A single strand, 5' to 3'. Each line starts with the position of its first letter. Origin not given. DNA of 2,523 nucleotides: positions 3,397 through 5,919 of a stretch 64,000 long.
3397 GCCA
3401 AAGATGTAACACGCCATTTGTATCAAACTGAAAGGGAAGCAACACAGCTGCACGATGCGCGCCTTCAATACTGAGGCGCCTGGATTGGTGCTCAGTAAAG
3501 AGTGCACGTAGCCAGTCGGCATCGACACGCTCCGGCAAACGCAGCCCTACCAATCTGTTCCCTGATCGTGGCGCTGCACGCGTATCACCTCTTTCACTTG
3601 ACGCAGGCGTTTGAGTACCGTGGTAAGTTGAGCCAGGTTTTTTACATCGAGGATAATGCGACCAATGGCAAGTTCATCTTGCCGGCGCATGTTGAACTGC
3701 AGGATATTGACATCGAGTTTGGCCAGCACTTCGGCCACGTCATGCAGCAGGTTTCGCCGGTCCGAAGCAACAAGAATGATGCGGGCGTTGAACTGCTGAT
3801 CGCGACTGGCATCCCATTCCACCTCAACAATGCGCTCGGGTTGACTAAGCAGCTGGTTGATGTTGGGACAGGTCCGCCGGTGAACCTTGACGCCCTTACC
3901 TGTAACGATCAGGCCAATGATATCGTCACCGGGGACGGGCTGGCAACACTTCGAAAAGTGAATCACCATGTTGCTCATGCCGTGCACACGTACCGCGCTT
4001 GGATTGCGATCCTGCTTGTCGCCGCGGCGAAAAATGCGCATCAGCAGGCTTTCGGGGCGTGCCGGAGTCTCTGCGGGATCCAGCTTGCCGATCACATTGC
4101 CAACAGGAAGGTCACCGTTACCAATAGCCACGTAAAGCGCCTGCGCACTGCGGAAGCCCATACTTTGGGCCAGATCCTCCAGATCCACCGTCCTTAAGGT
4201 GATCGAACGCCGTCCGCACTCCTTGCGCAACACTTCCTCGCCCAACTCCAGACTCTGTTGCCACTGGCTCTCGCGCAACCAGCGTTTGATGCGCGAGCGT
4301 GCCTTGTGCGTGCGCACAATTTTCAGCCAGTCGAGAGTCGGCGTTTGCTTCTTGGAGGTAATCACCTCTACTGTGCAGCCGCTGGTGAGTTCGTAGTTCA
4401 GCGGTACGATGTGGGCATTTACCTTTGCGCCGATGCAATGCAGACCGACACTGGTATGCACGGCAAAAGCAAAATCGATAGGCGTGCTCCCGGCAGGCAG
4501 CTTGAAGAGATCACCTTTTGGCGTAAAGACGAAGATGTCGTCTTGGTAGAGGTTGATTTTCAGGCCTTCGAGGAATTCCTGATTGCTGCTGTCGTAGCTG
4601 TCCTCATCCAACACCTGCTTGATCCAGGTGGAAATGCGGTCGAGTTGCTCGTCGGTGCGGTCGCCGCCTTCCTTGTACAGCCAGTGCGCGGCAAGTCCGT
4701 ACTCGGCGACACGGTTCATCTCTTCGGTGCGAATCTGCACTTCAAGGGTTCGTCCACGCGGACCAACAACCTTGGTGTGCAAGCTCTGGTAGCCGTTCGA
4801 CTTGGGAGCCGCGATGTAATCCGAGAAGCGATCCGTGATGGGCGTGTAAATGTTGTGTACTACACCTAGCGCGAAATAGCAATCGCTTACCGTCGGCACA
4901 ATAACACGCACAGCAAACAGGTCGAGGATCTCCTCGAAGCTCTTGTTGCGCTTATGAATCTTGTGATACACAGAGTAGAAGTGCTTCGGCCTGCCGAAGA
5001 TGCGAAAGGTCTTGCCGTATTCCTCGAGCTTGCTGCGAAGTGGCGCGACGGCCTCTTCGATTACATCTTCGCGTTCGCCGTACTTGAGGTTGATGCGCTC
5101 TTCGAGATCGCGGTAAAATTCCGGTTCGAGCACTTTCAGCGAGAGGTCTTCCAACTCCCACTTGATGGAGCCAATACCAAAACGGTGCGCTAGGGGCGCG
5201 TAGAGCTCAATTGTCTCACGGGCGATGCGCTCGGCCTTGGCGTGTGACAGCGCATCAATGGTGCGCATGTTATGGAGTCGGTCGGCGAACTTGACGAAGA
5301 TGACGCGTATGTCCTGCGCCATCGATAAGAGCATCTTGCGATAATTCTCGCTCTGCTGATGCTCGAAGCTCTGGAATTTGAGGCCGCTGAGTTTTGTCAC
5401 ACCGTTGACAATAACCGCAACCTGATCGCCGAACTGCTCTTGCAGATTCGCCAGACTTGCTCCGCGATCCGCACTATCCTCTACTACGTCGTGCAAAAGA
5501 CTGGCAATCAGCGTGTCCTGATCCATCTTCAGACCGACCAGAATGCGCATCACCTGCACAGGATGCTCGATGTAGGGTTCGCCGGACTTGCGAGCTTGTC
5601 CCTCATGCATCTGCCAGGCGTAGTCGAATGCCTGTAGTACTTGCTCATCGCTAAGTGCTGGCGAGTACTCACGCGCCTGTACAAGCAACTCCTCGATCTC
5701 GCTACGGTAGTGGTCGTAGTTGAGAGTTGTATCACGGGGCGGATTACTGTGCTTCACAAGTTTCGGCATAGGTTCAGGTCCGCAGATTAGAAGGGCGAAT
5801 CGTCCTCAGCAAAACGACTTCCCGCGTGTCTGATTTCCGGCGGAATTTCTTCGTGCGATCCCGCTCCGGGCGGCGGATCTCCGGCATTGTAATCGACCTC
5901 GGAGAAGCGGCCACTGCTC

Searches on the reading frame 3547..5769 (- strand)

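Call 44: search_protein_families(library=pfam, proteins=[window:3547-5769:-], max_evalue=0.00001)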
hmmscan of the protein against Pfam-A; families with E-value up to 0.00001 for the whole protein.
window:3547-5769:- (740 aa): 6 families
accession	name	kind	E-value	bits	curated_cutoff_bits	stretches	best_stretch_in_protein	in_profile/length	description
PF13328.12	HD_4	-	1.8e-48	164.6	27.2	1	47-199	1-155/156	HD domain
PF04607.23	RelA_SpoT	-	7.3e-41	139.4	27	1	259-369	1-112/113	Region found in RelA / SpoT proteins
PF02824.27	TGS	-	6.4e-20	71.4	22.2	1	412-471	1-60/60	TGS domain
PF13291.12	ACT_4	-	3.3e-18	66.6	27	1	658-733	3-80/80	ACT domain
PF19296.4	RelA_AH_RIS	-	1e-17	65.3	23.8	1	483-646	2-184/185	RelA/SpoT, AH and RIS domains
PF01966.28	HD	-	1.6e-09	38.5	22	1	66-168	1-116/116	HD domain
